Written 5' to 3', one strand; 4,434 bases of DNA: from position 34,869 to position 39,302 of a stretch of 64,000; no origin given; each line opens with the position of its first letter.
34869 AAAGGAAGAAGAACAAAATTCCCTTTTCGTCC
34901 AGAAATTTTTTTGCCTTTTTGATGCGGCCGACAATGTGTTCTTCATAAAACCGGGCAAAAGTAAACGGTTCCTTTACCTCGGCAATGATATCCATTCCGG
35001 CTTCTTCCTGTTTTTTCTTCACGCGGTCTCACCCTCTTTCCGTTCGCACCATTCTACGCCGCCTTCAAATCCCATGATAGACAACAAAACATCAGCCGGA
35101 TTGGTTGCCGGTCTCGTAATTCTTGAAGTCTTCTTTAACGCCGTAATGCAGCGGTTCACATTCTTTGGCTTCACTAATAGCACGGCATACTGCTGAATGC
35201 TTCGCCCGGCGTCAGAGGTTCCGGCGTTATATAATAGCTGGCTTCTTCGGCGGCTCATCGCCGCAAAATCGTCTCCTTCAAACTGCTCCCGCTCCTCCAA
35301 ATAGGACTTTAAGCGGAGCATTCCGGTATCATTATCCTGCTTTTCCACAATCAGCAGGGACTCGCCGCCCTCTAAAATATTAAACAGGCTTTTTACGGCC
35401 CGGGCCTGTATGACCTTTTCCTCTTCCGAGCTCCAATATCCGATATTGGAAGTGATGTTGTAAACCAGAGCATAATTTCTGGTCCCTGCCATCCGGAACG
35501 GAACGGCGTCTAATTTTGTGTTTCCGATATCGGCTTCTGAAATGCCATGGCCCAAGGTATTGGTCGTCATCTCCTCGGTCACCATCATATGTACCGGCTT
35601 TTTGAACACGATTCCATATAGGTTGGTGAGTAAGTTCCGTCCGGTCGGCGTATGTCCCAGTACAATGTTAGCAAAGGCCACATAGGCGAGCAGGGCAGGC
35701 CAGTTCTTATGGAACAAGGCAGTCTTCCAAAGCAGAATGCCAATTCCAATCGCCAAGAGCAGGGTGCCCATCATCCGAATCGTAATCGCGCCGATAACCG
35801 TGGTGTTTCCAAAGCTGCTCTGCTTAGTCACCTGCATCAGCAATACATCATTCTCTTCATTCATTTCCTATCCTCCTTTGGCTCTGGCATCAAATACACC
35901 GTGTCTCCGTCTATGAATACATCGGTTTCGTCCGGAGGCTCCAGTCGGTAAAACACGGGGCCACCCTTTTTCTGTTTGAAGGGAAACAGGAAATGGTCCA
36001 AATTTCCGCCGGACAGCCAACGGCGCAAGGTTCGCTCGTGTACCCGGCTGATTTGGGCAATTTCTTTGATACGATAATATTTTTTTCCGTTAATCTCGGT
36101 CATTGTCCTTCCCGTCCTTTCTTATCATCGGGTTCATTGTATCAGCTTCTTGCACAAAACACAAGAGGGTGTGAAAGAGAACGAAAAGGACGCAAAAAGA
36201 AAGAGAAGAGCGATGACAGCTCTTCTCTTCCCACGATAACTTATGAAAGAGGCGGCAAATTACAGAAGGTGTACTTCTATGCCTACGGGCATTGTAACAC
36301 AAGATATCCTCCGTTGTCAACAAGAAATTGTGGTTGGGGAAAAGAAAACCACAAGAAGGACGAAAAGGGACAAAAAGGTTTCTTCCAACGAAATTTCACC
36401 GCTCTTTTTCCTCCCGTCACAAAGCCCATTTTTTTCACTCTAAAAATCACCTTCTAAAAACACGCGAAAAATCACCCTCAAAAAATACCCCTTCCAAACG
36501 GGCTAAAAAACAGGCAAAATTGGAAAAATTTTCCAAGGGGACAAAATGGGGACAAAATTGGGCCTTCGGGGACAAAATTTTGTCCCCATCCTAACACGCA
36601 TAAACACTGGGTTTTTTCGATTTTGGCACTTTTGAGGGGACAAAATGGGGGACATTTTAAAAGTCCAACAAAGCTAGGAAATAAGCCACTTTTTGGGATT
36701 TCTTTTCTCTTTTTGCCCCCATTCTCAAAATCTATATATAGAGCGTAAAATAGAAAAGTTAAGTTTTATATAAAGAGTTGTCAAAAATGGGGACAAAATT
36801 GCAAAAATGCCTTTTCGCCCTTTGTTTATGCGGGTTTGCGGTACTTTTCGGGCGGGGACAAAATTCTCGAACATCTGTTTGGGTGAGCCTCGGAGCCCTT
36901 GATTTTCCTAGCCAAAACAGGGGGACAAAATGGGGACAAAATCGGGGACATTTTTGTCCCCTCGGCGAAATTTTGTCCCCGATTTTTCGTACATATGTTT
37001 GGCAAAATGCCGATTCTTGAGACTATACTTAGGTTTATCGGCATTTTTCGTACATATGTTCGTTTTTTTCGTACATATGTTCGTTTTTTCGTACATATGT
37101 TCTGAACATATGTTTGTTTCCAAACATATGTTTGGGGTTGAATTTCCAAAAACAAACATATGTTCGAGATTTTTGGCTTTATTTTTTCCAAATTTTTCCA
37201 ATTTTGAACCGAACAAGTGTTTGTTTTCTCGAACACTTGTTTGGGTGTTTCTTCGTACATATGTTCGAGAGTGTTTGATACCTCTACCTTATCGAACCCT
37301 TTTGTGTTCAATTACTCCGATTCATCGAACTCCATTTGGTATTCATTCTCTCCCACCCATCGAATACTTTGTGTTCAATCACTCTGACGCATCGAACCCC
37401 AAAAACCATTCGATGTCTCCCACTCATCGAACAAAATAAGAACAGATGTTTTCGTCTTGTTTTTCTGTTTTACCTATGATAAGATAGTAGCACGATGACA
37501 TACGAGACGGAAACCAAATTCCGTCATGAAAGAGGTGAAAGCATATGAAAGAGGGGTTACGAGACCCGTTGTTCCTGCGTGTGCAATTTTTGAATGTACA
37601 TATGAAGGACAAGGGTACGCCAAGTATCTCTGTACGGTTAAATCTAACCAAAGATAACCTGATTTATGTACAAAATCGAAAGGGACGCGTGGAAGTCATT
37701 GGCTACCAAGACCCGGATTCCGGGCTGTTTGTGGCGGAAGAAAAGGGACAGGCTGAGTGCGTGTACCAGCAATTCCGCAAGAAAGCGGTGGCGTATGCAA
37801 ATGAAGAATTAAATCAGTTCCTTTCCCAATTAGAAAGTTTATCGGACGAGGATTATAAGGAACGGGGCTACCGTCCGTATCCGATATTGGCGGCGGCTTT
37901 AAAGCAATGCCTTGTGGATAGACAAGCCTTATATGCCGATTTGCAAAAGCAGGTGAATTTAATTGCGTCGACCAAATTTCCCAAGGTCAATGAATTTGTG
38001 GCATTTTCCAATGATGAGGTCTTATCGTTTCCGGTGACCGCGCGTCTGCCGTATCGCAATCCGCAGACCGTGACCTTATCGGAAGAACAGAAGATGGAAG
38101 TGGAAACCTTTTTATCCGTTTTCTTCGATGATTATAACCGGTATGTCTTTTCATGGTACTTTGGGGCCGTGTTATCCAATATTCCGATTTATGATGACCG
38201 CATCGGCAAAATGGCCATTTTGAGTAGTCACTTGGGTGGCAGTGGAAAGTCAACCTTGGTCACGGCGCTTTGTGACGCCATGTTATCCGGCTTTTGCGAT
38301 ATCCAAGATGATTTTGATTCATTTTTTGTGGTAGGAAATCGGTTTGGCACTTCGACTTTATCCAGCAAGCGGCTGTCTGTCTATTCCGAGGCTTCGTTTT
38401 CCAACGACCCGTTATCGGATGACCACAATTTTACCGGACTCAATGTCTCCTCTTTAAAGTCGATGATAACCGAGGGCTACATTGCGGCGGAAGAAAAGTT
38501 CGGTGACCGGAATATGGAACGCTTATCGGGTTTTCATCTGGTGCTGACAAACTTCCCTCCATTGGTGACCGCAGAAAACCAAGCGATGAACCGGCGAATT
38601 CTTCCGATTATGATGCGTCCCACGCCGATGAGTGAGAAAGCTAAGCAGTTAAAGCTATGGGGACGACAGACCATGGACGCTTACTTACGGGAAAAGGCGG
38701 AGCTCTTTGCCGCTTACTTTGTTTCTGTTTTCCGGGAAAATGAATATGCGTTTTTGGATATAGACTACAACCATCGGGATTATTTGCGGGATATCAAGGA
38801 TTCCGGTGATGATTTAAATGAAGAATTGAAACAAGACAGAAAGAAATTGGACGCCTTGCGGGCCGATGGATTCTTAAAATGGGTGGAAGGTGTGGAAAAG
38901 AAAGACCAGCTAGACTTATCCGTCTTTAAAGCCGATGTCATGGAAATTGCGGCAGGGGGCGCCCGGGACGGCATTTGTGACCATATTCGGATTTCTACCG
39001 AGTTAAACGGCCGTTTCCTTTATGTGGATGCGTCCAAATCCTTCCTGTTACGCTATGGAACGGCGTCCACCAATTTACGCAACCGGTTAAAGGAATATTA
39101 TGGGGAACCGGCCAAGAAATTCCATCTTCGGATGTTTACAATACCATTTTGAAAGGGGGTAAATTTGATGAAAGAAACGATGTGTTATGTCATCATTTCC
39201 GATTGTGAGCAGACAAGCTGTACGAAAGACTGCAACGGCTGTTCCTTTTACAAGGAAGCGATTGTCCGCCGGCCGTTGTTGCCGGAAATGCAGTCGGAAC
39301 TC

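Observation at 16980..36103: Type-IV-secretion-like envelope apparatus with no canonical T4SS ATPase, coupling protein or relaxase in 19 kb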

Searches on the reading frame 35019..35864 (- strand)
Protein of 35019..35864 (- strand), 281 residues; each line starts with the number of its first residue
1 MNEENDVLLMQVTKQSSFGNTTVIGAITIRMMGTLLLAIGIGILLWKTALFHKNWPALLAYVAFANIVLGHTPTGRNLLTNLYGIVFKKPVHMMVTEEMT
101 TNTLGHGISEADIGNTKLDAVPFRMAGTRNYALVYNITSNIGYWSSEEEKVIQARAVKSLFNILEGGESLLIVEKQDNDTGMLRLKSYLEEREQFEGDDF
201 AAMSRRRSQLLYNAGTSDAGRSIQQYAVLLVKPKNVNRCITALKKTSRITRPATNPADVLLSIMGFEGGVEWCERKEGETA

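Call 5: search_protein_families(library=pfam, proteins=[window:35019-35864:-], max_evalue=0.01)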
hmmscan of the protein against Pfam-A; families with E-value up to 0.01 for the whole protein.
window:35019-35864:- (281 aa): 0 families

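Call 10: search_protein_families(library=phrogs, proteins=[window:35019-35864:-], max_evalue=0.01)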
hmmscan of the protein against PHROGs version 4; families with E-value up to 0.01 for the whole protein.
window:35019-35864:- (281 aa): 0 families

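Call 11: search_protein_families(library=ncbifam, proteins=[window:35019-35864:-], max_evalue=0.01)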
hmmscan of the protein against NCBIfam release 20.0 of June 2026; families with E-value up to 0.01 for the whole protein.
window:35019-35864:- (281 aa): 0 families

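Call 78: find_homologous_proteins(query=window:35019-35864:-, max_evalue=0.001)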
Query window:35019-35864:- (281 aa): 143 proteins with E <= 0.001 among 1888 candidates; the best 120 are listed.
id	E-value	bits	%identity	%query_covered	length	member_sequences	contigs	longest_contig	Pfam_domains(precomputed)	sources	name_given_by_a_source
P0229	4.8e-182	621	100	100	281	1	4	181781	-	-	-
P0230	1.5e-142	492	77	99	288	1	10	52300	-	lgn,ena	-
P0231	2.3e-142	491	78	98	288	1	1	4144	-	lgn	-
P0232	9.7e-141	486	78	98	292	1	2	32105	-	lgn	-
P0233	6.9e-140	483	78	97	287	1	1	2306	-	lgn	-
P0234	2.3e-138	478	78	97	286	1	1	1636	-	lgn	-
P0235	2.7e-138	478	77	98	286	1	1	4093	-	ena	-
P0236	3.5e-138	477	75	97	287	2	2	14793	-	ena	-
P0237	5.0e-138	477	77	97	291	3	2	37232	-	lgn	-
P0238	5.0e-138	477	76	98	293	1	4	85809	-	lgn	-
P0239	5.6e-138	477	76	98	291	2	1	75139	-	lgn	-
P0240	8.4e-138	476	76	97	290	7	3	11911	-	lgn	-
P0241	8.7e-138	476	75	97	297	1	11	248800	-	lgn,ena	-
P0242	8.7e-138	476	75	97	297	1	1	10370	-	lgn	-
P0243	6.6e-137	473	76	96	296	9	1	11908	-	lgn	-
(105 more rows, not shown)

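Call 86: predict_structure(alignment_id=A3)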
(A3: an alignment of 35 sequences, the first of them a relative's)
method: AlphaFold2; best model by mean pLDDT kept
length: 281 residues; sequences in the alignment: 35
mean_pLDDT: 70.8   pTM: 0.57
mean pLDDT of the five models: 70.8, 68.6, 67.9, 66.1, 61.9
residues with pLDDT >= 90: 23; 70-90: 158; 50-70: 50; < 50: 50
segments of 3 or more residues with pLDDT < 50: 1-24, 94-102, 268-281
pLDDT, mean of each block of 10 residues (from residue 1): 29 34 51 72 75 74 68 54 55 46 62 77 83 88 85 87 86 80 83 84 89 79 86 90 89 82 63 35 36
secondary structure, 60 per line:
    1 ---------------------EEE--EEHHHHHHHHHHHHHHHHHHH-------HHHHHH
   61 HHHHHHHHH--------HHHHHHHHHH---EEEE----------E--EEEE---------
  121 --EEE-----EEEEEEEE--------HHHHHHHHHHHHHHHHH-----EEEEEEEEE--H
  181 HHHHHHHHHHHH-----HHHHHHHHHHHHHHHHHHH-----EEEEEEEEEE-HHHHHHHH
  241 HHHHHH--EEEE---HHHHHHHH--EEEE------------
elements in order: E22-24 H29-47 H55-69 H78-87 E91-94 E108-111 E123-125 E131-138 H147-163 E169-177 H180-192 H198-216 E222-231 H233-246 E249-252 H256-263 E266-269

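Call 88: fold_search(model_id=the predicted structure, library=pdb)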
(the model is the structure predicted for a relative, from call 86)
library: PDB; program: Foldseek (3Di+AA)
matches with E <= 10: 527; with E <= 0.001: 0
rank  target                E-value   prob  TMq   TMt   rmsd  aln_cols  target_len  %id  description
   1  8rtd_V                3.1e-03  0.99  0.23  0.11   8.6       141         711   15  Stalk-Arches-IMC structure from the fully-assembled R388 type IV secretion system determined by cryo-EM. (released 2024-06-19)
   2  8rtb_B                4.7e-03  0.98  0.23  0.11   8.8       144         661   14  Extended inner membrane complex (IMC) protomer structure (TrwM/VirB3-TrwK/VirB4-TrwI/VirB6-TrwG/VirB8-TrwE/VirB10) fro (released 2024-06-19)
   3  8rtd_P                4.7e-03  0.98  0.23  0.10   8.6       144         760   14  Stalk-Arches-IMC structure from the fully-assembled R388 type IV secretion system determined by cryo-EM. (released 2024-06-19)
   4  7o41_B                1.5e-02  0.97  0.25  0.12   6.4       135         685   16  Hexameric composite model of the Inner Membrane Complex (IMC) with the Arches from the fully-assembled R388 type IV se (released 2022-06-22)
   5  7o42_A                1.7e-02  0.94  0.24  0.08   8.4       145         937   14  TrwK/VirB4unbound trimer of dimers complex (with Hcp1) from the R388 type IV secretion system determined by cryo-EM. (released 2022-06-22)
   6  8rtd_h                3.4e-02  0.92  0.23  0.16   7.3       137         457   14  Stalk-Arches-IMC structure from the fully-assembled R388 type IV secretion system determined by cryo-EM. (released 2024-06-19)
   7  7o43_A                3.6e-02  0.92  0.23  0.10   7.9       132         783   16  TrwK/VirB4unbound dimer complex from R388 type IV secretion system determined by cryo-EM. (released 2022-06-22)
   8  7o43_B                5.5e-02  0.90  0.26  0.11   6.4       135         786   15  TrwK/VirB4unbound dimer complex from R388 type IV secretion system determined by cryo-EM. (released 2022-06-22)
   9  1vfj_A                5.5e-02  0.69  0.19  0.38   9.1       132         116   14  Crystal structure of TT1020 from Thermus thermophilus HB8 (released 2005-01-11)
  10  3ncp_A                5.5e-02  0.44  0.17  0.33   9.9       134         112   12  GlnK2 from Archaeoglobus fulgidus (released 2010-07-28)
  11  8rtd_g                6.2e-02  0.80  0.24  0.11   7.0       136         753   15  Stalk-Arches-IMC structure from the fully-assembled R388 type IV secretion system determined by cryo-EM. (released 2024-06-19)
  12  7o41_A                7.0e-02  0.77  0.25  0.12   6.3       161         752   12  Hexameric composite model of the Inner Membrane Complex (IMC) with the Arches from the fully-assembled R388 type IV se (released 2022-06-22)
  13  1ufl_A                7.9e-02  0.47  0.17  0.37   8.7       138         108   14  Crystal Structure of TT1020 from Thermus thermophilus HB8 (released 2003-11-30)
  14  2j9d_J                1.1e-01  0.35  0.17  0.34   9.2       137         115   12  Structure of GlnK1 with bound effectors indicates regulatory mechanism for ammonia uptake (released 2007-01-16)
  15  2e66_A                1.3e-01  0.33  0.16  0.36  12.1       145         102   11  Crystal Structure Of CutA1 From Pyrococcus Horikoshii OT3, Mutation D60A (released 2007-06-26)
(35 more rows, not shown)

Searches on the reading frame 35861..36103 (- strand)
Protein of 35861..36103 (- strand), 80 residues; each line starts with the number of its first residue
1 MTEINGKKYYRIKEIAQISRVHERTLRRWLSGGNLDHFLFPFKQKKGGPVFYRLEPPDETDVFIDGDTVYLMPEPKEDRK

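Call 5: search_protein_families(library=pfam, proteins=[window:35861-36103:-], max_evalue=0.01)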
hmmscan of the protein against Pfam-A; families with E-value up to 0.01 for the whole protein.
window:35861-36103:- (80 aa): 5 families
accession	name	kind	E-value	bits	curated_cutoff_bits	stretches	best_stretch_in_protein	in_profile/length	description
PF12728.13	HTH_17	-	4.5e-06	27.3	27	1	9-53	1-39/51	Helix-turn-helix domain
PF13411.12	MerR_1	-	0.00026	21.4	21.6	1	10-35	1-26/69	MerR HTH family regulatory protein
PF00376.29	MerR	-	0.00038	20.6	28.2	1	11-30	1-20/38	MerR family regulatory protein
PF13384.12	HTH_23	-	0.00074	19.7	24.6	1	10-31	18-39/50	Homeodomain-like domain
PF13518.12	HTH_28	-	0.0054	17.2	25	1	11-31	14-34/52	Helix-turn-helix domain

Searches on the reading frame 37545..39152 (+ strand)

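Call 7: search_protein_families(library=pfam, proteins=[window:37545-39152:+], max_evalue=0.01)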
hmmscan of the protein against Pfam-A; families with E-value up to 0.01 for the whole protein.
window:37545-39152:+ (535 aa): 1 family
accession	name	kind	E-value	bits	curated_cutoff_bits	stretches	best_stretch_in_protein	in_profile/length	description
PF19263.5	DUF5906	-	1e-10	42.7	27.6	1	228-351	3-114/114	Family of unknown function (DUF5906)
